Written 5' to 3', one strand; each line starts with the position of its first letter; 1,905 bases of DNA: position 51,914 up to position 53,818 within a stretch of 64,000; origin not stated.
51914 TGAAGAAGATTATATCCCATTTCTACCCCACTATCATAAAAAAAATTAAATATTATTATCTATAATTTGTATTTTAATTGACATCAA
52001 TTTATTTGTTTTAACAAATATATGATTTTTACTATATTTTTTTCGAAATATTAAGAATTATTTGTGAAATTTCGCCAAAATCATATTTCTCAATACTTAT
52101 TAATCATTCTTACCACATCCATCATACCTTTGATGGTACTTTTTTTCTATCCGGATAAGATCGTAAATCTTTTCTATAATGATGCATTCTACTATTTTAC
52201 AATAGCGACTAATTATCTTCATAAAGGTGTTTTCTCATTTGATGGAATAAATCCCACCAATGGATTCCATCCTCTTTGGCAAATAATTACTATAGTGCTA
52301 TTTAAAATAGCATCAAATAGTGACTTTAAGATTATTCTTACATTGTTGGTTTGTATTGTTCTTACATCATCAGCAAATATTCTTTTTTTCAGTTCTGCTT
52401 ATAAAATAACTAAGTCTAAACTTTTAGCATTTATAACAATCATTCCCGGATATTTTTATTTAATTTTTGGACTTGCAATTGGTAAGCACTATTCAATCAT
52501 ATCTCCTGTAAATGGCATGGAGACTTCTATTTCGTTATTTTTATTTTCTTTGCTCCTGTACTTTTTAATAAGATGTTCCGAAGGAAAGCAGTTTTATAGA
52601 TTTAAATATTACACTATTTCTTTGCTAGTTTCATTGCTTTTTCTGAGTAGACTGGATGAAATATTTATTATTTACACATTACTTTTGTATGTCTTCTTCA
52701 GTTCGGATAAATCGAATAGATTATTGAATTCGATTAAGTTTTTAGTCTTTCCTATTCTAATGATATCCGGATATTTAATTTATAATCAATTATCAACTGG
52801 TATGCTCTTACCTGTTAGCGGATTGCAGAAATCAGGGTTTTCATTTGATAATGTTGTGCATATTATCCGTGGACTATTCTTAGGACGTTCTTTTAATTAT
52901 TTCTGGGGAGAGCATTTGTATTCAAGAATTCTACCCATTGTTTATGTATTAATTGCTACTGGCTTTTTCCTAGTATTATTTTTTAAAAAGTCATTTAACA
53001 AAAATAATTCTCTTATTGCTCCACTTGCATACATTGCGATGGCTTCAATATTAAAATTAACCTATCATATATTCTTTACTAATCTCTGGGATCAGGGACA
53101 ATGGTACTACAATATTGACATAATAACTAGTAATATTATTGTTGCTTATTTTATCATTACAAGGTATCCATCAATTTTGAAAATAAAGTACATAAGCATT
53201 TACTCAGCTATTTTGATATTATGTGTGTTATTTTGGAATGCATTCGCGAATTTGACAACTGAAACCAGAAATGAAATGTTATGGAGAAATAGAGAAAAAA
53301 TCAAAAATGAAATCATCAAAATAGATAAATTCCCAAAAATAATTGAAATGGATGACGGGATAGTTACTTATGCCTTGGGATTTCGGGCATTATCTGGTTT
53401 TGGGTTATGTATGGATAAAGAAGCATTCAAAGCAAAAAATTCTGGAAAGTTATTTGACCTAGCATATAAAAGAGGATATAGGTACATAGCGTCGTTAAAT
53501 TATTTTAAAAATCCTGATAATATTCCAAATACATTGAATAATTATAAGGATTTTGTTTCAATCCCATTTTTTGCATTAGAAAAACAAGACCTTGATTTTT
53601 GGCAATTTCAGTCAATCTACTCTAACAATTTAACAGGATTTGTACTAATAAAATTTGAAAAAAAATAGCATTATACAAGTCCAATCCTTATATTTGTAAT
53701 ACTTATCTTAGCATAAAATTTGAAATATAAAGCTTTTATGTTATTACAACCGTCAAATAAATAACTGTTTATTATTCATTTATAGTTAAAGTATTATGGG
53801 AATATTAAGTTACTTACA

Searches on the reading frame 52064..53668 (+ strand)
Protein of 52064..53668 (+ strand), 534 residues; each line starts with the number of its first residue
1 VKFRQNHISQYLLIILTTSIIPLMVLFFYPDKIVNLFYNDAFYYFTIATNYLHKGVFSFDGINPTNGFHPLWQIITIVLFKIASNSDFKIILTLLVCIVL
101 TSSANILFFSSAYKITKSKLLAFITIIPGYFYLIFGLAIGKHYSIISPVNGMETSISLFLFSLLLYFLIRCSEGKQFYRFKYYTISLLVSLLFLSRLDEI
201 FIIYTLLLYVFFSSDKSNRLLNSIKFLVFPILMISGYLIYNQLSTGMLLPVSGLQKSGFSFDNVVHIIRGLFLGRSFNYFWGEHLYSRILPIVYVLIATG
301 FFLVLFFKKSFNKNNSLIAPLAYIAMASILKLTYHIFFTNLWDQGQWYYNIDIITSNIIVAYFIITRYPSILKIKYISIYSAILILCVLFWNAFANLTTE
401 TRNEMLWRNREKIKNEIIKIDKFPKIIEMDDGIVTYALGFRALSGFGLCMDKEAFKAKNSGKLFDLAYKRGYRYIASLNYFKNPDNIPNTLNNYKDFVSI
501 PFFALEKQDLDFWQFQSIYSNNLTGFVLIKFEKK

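Call 3: search_protein_families(library=pfam, proteins=[window:52064-53668:+])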
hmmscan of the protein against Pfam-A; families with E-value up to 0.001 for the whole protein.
window:52064-53668:+ (534 aa): 0 families

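Call 4: search_protein_families(library=ncbifam, proteins=[window:52064-53668:+])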
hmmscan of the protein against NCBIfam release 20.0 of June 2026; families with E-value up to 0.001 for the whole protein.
window:52064-53668:+ (534 aa): 0 families

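Call 13: list_cluster_members(proteins=[P0001, window:52064-53668:+, window:60233-61690:-])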
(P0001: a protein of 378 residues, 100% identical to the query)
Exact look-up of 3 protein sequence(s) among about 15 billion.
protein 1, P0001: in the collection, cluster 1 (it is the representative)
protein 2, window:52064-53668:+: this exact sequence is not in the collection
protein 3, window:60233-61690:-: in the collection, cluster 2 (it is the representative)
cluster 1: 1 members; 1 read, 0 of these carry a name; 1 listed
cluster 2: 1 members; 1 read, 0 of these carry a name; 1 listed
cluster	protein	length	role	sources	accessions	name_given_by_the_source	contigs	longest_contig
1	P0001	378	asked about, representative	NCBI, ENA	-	-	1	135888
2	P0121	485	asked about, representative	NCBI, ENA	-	-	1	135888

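Call 19: search_protein_families(library=pfam, proteins=[window:52064-53668:+], max_evalue=10)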
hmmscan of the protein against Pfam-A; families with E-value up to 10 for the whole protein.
window:52064-53668:+ (534 aa): 0 families

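Call 34: find_homologous_proteins(query=window:52064-53668:+, max_evalue=0.001)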
Query window:52064-53668:+ (534 aa): 108 proteins with E <= 0.001 among 8000 candidates.
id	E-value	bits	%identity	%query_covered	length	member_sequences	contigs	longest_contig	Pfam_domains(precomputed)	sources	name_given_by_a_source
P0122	0.0e+0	1116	100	96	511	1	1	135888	-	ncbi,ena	-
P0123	3.8e-248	843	70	100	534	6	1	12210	-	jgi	jgi:hypothetical protein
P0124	2.2e-107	378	39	93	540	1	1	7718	-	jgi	-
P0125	1.5e-101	359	39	93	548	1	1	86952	-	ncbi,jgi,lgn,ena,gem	-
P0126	1.1e-80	290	34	93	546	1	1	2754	-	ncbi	-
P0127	3.2e-80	289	36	94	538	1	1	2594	-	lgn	-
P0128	1.5e-63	233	32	93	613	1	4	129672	-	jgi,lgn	jgi:hypothetical protein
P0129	6.2e-61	225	31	92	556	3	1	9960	-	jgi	jgi:hypothetical protein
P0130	2.0e-59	220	31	98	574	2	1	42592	-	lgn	-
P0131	2.3e-59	220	36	62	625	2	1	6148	-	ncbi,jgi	jgi:hypothetical protein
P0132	3.6e-58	216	31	94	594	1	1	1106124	-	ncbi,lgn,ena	-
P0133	7.1e-58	215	29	100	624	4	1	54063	-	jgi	jgi:hypothetical protein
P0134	8.4e-58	215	33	94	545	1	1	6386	-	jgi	jgi:hypothetical protein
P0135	1.0e-57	214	31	94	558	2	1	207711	-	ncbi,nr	ncbi:MAG: hypothetical protein EPN82_16050 [Bacteroidetes bacterium]|nr:MAG: hypothetical protein EP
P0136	9.4e-56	208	32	96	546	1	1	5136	-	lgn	-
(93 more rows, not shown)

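Call 35: find_encoding_contigs(protein=P0123, flank=10000, max_places=2)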
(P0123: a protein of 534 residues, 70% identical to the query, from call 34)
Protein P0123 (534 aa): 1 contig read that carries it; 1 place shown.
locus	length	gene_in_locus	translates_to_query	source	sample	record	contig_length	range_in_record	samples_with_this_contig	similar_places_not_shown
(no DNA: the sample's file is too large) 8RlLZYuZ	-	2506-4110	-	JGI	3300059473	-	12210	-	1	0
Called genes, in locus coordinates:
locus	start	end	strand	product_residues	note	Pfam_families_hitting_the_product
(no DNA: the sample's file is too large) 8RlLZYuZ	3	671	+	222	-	?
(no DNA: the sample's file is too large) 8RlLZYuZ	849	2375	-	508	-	PF00324:AA_permease, PF13520:AA_permease_2, PF13906:AA_permease_C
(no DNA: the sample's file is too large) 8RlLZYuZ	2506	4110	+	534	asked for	-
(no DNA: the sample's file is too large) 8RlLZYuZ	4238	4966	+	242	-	-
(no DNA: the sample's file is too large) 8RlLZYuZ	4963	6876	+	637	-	PF00890:FAD_binding_2, PF02910:Succ_DH_flav_C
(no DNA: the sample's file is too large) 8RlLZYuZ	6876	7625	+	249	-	PF13085:Fer2_3, PF12837:Fer4_6 (weak), PF13183:Fer4_8, PF13237:Fer4_10, PF12838:Fer4_7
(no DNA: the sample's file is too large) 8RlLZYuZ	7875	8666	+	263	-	-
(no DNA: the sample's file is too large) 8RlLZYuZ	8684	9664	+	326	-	PF23414:Beta-prop_EML_2, PF24796:WDR55, PF24807:WD40_CDC20-Fz, PF24814:WD40_Prp19, PF24817:WD40_WDHD1_1st, PF25168:Beta-prop_WDR36-Utp21_2nd, PF25172:Beta-prop_WDR3_2nd, PF25173:Beta-prop_WDR3_1st, +65 more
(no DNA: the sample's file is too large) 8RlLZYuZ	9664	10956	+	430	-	PF04966:OprB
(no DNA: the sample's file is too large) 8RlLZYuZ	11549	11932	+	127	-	-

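Call 36: find_encoding_contigs(protein=P0125, flank=10000, max_places=2)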
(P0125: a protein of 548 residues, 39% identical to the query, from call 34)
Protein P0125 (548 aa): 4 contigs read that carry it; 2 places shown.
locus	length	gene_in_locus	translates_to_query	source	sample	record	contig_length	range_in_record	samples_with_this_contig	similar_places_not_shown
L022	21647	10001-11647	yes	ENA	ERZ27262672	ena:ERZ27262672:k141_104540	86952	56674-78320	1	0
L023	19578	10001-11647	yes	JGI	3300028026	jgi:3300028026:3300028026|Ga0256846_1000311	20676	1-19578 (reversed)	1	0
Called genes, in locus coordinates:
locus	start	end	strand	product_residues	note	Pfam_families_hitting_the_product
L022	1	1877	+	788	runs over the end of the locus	PF00488:MutS_V, PF01713:Smr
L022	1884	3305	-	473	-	PF00696:AA_kinase, PF13840:ACT_7 (weak), PF22468:ACT_9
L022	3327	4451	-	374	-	PF01266:DAO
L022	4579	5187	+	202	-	-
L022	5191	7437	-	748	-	PF00580:UvrD-helicase, PF13604:AAA_30 (weak), PF01443:Viral_helicase1 (faint), PF13245:AAA_19, PF13361:UvrD_C, PF13538:UvrD_C_2, PF21196:PcrA_UvrD_tudor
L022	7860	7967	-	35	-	-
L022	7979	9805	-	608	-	PF00209:SNF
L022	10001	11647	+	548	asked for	-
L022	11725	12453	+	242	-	-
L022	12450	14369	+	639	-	PF00890:FAD_binding_2, PF01266:DAO (faint), PF02910:Succ_DH_flav_C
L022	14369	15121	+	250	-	PF13085:Fer2_3, PF13187:Fer4_9 (faint), PF12797:Fer4_2 (weak), PF12837:Fer4_6 (weak), PF13183:Fer4_8, PF13237:Fer4_10, PF12838:Fer4_7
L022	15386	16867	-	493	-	PF00171:Aldedh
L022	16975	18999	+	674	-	PF03065:Glyco_hydro_57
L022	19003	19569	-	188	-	PF03929:PepSY_TM (faint), PF16357:PepSY_TM_like_2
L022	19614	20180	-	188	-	-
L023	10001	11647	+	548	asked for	-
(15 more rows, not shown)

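Call 43: search_solved_structures(query=A1, max_evalue=10, show_alignments=2)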
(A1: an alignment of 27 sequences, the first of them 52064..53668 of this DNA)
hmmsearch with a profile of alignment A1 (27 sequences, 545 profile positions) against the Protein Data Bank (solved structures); distinct sequences matched with E-value up to 10: 3.
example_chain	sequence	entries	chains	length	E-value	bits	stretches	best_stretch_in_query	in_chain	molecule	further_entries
9dlf_C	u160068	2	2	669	0.14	13.9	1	96-269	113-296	Arabinosyltransferase AftB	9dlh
3vgp_A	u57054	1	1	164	0.16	13.7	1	462-529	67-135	Transmembrane oligosaccharyl transferase, putative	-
9llh_M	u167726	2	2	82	4.5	8.9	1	352-393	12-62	De novo designed agonist-positive allosteric GPCR exoframe modulator targeting TM5/6/7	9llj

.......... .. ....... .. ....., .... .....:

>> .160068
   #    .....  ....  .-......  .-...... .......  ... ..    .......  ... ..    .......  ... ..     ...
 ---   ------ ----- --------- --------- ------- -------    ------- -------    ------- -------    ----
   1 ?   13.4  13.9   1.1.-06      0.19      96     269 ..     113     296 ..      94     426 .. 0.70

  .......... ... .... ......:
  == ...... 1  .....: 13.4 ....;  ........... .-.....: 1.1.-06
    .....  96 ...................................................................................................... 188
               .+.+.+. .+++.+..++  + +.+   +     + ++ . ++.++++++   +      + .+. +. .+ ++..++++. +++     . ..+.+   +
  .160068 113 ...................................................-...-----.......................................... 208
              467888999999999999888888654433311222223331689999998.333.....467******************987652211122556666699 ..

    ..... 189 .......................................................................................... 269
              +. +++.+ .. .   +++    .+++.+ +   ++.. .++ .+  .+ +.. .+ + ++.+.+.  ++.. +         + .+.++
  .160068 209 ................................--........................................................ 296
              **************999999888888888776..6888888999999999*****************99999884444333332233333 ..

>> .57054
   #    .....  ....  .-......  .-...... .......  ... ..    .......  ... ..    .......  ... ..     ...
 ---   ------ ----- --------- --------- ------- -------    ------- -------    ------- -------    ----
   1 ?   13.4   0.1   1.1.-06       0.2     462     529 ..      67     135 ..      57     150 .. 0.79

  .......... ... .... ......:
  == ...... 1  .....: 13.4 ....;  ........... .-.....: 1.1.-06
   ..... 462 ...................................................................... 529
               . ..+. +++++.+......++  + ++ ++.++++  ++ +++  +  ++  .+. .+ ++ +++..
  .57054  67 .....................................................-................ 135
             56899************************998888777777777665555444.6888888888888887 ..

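Call 53: predict_structure(alignment_id=A1)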
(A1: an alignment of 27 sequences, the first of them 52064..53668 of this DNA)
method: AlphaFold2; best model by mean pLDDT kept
length: 534 residues; sequences in the alignment: 27
mean_pLDDT: 89.2   pTM: 0.91
mean pLDDT of the five models: 89.2, 88.6, 88.5, 87.8, 86.1
residues with pLDDT >= 90: 339; 70-90: 167; 50-70: 25; < 50: 3
segments of 3 or more residues with pLDDT < 50: none
pLDDT, mean of each block of 10 residues (from residue 1): 68 90 91 90 96 95 93 97 94 97 96 92 90 87 88 96 93 61 91 95 95 90 94 96 93 83 87 66 80 96 91 81 96 93 88 97 91 76 78 74 93 97 94 94 91 93 95 94 88 83 75 92 94 92
secondary structure, 60 per line:
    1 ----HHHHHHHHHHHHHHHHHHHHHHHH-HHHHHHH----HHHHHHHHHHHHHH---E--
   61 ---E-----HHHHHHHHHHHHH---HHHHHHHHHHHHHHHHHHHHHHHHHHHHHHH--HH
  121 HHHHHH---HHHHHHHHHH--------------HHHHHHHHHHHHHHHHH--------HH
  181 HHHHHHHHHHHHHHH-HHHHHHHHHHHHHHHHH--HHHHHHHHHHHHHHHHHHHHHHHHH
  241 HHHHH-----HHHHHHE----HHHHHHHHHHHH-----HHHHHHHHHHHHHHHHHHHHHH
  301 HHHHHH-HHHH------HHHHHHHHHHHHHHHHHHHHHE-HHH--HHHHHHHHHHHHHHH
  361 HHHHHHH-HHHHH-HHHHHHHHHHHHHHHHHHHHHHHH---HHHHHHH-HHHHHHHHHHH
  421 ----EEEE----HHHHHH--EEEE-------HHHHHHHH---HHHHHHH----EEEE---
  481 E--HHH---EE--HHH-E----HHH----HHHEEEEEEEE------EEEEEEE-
elements in order: H5-28 H30-36 H41-54 H70-82 H86-116 H119-126 H130-139 H154-170 H179-195 H197-213 H216-245 H251-256 H262-273 H279-306 H308-311 H318-338 H346-367 H369-373 H375-398 H402-408 H410-420 E425-428 H433-438 E441-444 H452-459 H463-469 E474-477 E513-520 E527-533

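Call 56: fold_search(model_id=the predicted structure, library=pdb)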
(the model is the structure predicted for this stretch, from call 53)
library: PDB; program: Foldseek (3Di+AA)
matches with E <= 10: 328; with E <= 0.001: 24
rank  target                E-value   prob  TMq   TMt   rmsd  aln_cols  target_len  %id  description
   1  7zlg_A                6.9e-06  1.00  0.52  0.44  10.1       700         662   10  Cryo-EM structure of C-mannosyltransferase CeDPY19, in complex with acceptor peptide and bound to CMT2-Fab and anti-Fa (released 2023-01-11)
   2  8agb_A                1.2e-05  1.00  0.46  0.40  14.4       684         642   10  Structure of yeast oligosaccharylransferase complex with lipid-linked oligosaccharide bound (released 2022-12-07)
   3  6ezn_F                1.3e-05  1.00  0.53  0.45  13.3       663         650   11  Cryo-EM structure of the yeast oligosaccharyltransferase (OST) complex (released 2018-01-17)
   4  7zlh_A                1.6e-05  1.00  0.51  0.44   9.6       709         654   12  Cryo-EM structure of C-mannosyltransferase CeDPY19, in apo state, bound to CMT2-Fab and anti-Fab nanobody (released 2023-01-11)
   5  5f15                  3.5e-05  1.00  0.52  0.52   8.2       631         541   10  Crystal Structure of ArnT from Cupriavidus metallidurans bound to Undecaprenyl phosphate (released 2016-02-17)
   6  8agc_A                4.4e-05  1.00  0.50  0.40  11.0       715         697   10  Structure of yeast oligosaccharylransferase complex with lipid-linked oligosaccharide and non-acceptor peptide bound (released 2022-12-07)
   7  3waj                  4.6e-05  1.00  0.48  0.34  13.7       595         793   11  Crystal structure of the Archaeoglobus fulgidus oligosaccharyltransferase (O29867_ARCFU) complex with Zn and sulfate (released 2013-10-30)
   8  7zli_A                5.0e-05  1.00  0.50  0.43   9.8       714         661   10  Cryo-EM structure of C-mannosyltransferase CeDPY19, in complex with Dol25-P-Man and bound to CMT2-Fab and anti-Fab nan (released 2023-01-11)
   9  9dlh                  5.2e-05  1.00  0.50  0.45   6.8       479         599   13  donor substrate analog-bound AftB (released 2025-06-25)
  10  9s6t_A                5.2e-05  1.00  0.43  0.46  10.5       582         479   11  Ternary cryo-EM structure of chicken ALG12 with Dol25-PP-GlcNAc2Man7, Dol25-P-Man, and Fab (released 2026-03-18)
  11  9n9j_I                5.9e-05  1.00  0.45  0.36  16.1       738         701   11  Structure of a GRP94 folding intermediate engaged with a CCDC134- and FKBP11-bound secretory translocon (released 2025-11-19)
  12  5gmy_A                9.8e-05  1.00  0.51  0.35  12.9       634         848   12  Crystal structure of the Archaeoglobus fulgidus oligosaccharyltransferase (O29867_ARCFU) tethered with an acceptor pep (released 2017-02-01)
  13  9dlf_C                1.1e-04  1.00  0.46  0.41   8.4       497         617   14  Arabinosyltransferase AftB in complex with Fab_B3 (released 2025-06-25)
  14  8pn9_A                1.1e-04  1.00  0.48  0.41  13.1       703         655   10  Structure of human oligosaccharyltransferase OST-A complex bound to NGI-1 (released 2024-05-08)
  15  7e9s_A                1.2e-04  1.00  0.47  0.32   9.9       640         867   11  Archaeal oligosaccharyltransferase AglB from Archaeoglobus fulgidus in complex with an inhibitory peptide and a dolich (released 2021-09-08)
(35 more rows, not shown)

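Call 102: search_protein_representatives(alignment_id=A1)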
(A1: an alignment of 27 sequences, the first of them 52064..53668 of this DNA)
Query: 27 sequences, 545 profile positions. Proteins with E-value up to 0.001 (for the whole library): 15993; up to 1e-10: 8517; up to 1e-30: 4824. The best 150 are listed.
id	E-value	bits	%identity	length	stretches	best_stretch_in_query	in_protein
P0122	9.4e-173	592.1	-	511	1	35-543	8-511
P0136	1.9e-172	591.1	-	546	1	6-543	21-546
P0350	3.7e-169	580.2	-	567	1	7-542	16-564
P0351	3.3e-167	573.8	-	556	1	7-543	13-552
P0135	1.7e-165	568.2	-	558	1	1-543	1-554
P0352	4.1e-160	550.4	-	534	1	7-543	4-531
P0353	4.7e-160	550.2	-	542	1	4-543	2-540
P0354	1.4e-159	548.7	-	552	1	7-543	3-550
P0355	1.7e-157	541.7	-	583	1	12-542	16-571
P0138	1.5e-156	538.7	-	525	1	35-544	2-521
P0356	7.2e-156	536.4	-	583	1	7-543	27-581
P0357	2.0e-154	531.6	-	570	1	5-542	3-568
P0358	3.7e-154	530.7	-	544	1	8-542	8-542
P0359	8.4e-154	529.6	-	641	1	13-542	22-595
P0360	1.0e-153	529.3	-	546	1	5-543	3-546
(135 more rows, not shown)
